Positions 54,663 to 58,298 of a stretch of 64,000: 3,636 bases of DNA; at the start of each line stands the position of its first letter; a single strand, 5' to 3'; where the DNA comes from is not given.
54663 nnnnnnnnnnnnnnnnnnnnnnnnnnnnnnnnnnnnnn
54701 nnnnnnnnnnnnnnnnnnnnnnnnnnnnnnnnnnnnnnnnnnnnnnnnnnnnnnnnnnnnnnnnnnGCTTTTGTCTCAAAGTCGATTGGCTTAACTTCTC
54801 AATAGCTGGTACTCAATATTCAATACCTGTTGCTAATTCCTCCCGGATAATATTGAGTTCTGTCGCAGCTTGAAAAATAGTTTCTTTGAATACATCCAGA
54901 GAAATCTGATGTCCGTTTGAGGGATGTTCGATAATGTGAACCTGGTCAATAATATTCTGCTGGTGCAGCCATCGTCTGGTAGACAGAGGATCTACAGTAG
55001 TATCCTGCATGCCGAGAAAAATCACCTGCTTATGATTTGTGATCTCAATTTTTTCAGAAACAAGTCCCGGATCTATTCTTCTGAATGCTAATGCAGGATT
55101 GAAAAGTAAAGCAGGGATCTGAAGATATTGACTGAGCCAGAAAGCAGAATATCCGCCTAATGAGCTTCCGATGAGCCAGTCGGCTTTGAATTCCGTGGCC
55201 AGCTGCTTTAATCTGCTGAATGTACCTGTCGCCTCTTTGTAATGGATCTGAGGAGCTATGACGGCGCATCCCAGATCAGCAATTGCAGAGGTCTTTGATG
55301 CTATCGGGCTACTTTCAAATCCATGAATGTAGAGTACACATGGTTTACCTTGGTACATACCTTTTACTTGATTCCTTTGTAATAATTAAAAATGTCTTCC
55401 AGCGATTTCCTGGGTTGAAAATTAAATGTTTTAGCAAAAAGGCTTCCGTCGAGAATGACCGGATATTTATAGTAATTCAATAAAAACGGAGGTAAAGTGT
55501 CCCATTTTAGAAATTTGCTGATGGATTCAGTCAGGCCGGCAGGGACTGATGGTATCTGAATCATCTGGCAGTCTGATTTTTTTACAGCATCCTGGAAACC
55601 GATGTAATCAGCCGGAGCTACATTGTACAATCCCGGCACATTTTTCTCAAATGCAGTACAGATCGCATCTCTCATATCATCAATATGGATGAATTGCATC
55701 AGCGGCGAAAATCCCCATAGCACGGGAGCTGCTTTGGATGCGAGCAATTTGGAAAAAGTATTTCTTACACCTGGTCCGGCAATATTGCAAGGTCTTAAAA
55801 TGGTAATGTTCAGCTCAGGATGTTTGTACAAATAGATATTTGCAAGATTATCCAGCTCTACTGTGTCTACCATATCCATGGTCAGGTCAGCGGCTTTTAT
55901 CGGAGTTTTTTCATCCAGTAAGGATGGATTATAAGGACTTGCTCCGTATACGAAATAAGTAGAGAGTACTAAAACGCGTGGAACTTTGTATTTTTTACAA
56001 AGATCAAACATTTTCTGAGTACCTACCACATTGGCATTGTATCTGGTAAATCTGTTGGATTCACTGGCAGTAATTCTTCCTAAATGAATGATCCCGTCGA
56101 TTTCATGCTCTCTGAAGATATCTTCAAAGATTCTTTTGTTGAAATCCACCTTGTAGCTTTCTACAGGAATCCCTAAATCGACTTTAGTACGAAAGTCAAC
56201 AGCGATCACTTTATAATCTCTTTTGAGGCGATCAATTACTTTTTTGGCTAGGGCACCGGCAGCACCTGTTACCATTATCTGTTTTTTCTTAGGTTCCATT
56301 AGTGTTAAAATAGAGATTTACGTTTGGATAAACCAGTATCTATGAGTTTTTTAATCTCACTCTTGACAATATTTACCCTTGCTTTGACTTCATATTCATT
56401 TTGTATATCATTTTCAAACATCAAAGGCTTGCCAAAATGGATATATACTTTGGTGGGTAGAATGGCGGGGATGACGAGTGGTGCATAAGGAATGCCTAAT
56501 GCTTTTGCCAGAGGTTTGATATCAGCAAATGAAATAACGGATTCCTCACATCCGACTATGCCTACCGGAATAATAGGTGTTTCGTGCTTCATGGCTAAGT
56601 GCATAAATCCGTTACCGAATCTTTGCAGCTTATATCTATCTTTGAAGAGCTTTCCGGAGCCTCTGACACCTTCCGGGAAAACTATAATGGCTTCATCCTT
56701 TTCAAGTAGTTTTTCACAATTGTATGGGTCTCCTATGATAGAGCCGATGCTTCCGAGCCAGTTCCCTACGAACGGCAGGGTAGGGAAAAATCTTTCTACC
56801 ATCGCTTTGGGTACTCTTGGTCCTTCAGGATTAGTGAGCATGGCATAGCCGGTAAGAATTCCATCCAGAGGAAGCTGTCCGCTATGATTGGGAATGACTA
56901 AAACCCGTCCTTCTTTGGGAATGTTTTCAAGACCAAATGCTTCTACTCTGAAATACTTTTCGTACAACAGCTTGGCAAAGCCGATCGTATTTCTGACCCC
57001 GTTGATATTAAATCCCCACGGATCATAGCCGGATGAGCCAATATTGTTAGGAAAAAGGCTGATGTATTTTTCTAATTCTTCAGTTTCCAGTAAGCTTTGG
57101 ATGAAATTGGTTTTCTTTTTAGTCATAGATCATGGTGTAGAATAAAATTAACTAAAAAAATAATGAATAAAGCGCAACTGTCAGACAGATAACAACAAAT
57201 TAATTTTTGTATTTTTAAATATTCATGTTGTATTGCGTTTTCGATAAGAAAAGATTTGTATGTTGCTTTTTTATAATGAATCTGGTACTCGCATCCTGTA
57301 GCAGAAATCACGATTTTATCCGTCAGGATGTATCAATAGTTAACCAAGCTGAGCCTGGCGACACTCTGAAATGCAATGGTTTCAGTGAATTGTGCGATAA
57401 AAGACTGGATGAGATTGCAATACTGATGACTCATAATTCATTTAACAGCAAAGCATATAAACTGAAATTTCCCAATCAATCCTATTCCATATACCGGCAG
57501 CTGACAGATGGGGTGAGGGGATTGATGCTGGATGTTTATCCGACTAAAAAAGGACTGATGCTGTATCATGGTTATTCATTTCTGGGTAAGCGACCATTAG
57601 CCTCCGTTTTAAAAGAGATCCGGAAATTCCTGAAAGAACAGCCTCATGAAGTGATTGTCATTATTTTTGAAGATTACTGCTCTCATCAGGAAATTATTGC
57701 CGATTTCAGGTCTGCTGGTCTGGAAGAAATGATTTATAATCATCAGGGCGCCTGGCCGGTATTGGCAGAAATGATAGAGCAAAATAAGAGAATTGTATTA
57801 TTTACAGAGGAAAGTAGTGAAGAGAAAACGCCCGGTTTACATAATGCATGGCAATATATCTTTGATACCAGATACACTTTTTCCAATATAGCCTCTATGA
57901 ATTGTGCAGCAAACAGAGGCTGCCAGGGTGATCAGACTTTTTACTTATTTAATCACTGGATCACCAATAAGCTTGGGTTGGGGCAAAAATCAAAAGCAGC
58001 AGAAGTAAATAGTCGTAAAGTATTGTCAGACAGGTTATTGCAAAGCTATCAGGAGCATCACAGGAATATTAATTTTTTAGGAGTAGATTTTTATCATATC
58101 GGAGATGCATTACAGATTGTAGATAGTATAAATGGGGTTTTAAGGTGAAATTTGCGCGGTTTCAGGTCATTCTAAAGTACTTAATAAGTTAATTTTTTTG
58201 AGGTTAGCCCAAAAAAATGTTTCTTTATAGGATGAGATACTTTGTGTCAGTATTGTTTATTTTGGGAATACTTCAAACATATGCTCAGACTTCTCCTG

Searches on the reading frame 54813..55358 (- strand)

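Call 63: search_protein_families(library=pfam, proteins=[window:54813-55358:-], max_evalue=0.00001)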
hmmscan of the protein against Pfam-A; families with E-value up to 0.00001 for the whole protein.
window:54813-55358:- (181 aa): 1 family
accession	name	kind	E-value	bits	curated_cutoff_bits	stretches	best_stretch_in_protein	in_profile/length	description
PF05728.18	UPF0227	-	4.3e-15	56.5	21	1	8-95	2-96/187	Uncharacterised protein family (UPF0227)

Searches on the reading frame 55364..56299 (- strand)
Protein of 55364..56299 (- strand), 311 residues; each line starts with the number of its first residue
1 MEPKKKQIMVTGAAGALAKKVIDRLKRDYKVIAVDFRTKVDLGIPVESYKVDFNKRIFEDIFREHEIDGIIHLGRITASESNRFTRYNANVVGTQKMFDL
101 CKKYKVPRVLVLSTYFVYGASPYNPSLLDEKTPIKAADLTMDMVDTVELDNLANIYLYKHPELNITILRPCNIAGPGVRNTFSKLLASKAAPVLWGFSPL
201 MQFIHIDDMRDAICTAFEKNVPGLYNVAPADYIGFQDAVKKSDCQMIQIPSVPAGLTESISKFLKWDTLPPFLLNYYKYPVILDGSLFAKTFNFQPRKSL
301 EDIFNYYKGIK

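Call 63: search_protein_families(library=pfam, proteins=[window:55364-56299:-], max_evalue=0.00001)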
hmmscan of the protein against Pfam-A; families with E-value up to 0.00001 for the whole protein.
window:55364-56299:- (311 aa): 4 families
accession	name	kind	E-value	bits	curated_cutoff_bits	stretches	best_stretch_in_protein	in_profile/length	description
PF01370.27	Epimerase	-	1.3e-24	87.4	20.9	1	8-228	1-240/240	NAD dependent epimerase/dehydratase family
PF04321.23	RmlD_sub_bind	-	1.9e-08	34.2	27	1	7-124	2-111/287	RmlD substrate binding domain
PF07993.18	NAD_binding_4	-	3.6e-06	26.8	20.1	0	65-156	87-177/258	Male sterility protein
PF16363.11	GDP_Man_Dehyd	-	4.3e-06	26.8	27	0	55-135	64-148/332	GDP-mannose 4,6 dehydratase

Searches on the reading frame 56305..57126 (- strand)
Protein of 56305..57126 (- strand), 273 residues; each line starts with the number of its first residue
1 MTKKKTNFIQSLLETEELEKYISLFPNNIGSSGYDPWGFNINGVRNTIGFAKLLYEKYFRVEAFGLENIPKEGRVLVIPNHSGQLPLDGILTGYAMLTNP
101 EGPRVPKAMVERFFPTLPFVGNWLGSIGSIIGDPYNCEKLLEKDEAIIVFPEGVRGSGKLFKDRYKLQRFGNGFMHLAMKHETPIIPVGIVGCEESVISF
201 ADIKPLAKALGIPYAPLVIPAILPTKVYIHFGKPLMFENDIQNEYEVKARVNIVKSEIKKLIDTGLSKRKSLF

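Call 64: search_protein_families(library=pfam, proteins=[window:56305-57126:-], max_evalue=0.00001)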
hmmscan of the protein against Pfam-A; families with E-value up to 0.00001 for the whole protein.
window:56305-57126:- (273 aa): 1 family
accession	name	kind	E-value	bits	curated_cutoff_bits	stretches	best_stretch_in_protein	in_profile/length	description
PF01553.26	Acyltransferase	-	2.2e-15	57.1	23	1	61-190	2-131/132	Acyltransferase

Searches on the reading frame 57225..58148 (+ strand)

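Call 64: search_protein_families(library=pfam, proteins=[window:57225-58148:+], max_evalue=0.00001)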
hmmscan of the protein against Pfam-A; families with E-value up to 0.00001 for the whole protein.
window:57225-58148:+ (307 aa): 1 family
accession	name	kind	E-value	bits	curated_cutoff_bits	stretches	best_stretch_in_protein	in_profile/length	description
PF00388.25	PI-PLC-X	-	3.8e-12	46.5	23.1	1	68-177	12-123/144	Phosphatidylinositol-specific phospholipase C, X domain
